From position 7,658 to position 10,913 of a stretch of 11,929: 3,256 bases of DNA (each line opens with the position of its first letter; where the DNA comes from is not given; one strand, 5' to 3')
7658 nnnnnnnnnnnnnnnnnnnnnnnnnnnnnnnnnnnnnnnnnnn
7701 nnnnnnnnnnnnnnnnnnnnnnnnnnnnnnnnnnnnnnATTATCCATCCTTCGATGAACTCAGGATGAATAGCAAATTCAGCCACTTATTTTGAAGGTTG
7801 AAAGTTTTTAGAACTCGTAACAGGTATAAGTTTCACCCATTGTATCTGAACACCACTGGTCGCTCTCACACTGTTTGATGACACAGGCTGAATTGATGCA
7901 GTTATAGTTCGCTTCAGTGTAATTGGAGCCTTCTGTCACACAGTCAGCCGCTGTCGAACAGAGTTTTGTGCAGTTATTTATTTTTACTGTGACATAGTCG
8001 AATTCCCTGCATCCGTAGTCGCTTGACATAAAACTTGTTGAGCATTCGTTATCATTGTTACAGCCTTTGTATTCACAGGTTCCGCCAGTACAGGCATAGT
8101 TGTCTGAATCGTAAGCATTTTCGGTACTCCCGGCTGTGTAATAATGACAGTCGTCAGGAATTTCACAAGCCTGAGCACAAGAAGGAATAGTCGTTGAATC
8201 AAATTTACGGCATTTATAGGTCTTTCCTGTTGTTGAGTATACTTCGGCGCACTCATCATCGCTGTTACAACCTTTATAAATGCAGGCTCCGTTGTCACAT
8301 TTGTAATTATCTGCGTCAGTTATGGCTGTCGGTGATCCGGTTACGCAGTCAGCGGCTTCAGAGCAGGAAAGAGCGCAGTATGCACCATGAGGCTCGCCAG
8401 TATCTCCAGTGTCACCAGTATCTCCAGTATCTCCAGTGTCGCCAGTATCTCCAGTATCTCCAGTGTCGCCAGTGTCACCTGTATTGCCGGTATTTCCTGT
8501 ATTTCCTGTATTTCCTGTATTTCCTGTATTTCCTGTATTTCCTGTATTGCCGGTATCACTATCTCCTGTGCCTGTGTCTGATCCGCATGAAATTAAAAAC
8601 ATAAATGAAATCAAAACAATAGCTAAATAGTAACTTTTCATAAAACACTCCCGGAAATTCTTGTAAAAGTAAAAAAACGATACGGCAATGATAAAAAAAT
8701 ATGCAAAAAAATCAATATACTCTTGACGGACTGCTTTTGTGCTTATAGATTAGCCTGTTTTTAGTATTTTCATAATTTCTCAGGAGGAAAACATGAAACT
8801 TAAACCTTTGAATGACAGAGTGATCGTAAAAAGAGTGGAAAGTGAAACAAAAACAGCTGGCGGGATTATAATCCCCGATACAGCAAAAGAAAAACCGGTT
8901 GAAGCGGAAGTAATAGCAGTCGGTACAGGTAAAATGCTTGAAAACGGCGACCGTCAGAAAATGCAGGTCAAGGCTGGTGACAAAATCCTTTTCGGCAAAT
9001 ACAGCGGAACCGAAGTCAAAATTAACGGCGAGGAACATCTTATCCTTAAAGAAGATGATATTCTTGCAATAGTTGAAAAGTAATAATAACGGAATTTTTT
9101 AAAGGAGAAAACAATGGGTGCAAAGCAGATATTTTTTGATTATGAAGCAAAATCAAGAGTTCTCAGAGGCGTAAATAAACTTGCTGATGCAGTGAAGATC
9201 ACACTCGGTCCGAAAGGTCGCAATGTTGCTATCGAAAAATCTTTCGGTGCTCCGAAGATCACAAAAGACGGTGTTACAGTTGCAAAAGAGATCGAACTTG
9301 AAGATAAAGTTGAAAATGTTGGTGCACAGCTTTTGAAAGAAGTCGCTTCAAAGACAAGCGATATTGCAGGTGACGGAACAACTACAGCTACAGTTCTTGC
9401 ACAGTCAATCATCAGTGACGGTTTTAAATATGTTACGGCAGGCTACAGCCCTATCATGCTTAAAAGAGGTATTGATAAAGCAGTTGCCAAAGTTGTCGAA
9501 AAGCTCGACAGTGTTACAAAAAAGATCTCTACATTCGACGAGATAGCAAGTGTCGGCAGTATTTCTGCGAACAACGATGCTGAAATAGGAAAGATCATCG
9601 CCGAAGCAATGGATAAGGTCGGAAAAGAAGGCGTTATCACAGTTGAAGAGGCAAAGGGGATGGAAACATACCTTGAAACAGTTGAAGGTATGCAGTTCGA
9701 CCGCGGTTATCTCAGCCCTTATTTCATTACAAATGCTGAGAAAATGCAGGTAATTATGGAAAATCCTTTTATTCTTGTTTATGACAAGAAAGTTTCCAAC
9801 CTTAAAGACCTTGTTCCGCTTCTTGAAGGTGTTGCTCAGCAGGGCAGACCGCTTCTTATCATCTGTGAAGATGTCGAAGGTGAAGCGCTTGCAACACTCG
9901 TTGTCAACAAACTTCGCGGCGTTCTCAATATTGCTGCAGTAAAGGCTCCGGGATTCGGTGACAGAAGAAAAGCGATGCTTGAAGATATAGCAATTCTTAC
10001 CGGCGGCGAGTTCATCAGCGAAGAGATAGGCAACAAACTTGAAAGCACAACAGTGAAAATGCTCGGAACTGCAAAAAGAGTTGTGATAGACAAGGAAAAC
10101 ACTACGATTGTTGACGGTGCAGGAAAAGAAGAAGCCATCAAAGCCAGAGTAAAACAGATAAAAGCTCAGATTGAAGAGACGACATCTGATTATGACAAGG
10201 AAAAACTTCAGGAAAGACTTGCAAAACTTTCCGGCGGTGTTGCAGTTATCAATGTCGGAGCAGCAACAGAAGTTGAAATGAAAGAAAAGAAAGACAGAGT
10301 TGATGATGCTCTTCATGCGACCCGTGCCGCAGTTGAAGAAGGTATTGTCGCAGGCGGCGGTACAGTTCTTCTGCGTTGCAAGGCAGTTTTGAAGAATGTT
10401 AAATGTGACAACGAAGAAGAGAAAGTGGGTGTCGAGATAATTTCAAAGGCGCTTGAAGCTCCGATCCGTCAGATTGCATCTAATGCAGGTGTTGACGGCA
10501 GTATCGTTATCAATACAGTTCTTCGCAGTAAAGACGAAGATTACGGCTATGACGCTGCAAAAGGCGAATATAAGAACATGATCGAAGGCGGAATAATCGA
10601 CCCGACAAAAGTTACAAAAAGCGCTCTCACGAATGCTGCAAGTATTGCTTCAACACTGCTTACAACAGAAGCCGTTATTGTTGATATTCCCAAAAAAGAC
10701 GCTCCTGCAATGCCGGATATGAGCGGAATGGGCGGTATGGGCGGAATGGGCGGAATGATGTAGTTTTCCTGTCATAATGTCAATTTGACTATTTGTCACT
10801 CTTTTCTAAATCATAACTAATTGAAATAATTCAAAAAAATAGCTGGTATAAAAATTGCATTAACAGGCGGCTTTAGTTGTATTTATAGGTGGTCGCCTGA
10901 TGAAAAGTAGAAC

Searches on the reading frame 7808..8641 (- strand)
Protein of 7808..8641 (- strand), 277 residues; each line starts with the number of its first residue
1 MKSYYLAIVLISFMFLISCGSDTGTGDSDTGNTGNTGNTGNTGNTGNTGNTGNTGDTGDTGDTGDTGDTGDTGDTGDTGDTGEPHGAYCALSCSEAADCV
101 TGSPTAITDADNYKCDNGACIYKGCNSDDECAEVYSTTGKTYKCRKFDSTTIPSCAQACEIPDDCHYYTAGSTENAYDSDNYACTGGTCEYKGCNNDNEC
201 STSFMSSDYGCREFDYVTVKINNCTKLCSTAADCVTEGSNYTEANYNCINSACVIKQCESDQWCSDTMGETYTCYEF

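Call 7: search_protein_families(library=pfam, proteins=[window:7808-8641:-], max_evalue=0.01)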
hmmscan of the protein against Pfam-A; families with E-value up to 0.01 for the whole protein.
window:7808-8641:- (277 aa): 2 families
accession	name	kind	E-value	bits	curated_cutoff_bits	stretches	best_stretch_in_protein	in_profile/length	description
PF24290.1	DUF7478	-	1.2e-32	113.8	27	2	87-174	44-129/163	Domain of unknown function (DUF7478)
PF01391.23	Collagen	-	2.3e-08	34.1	27.2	1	31-84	4-57/60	Collagen triple helix repeat (20 copies)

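Call 8: search_protein_families(library=padloc, proteins=[window:7808-8641:-], max_evalue=0.01)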
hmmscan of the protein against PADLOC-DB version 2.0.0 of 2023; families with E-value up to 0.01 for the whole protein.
window:7808-8641:- (277 aa): 0 families

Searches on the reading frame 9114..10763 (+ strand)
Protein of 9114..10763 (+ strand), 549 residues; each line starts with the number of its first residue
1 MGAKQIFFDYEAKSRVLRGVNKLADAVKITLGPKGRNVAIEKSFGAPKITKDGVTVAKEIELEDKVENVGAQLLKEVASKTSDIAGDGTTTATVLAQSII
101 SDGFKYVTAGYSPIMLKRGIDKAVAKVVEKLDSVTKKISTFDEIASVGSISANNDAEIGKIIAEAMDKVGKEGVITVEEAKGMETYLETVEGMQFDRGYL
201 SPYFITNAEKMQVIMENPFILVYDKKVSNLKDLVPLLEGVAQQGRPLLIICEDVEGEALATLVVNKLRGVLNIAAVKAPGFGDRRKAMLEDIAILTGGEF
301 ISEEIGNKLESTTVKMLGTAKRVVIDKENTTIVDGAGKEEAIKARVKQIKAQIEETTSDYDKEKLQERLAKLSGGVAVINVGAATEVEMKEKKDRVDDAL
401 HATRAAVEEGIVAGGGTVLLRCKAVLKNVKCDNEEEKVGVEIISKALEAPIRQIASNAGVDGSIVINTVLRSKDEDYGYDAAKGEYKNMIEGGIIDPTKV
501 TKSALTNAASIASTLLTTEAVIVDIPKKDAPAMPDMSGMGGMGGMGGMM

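Call 7: search_protein_families(library=pfam, proteins=[window:9114-10763:+], max_evalue=0.01)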
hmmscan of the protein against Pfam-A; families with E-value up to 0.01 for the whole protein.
window:9114-10763:+ (549 aa): 1 family
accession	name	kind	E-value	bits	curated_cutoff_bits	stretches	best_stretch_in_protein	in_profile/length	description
PF00118.29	Cpn60_TCP1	-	1.5e-79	268.4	34.3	1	23-525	1-489/490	TCP-1/cpn60 chaperonin family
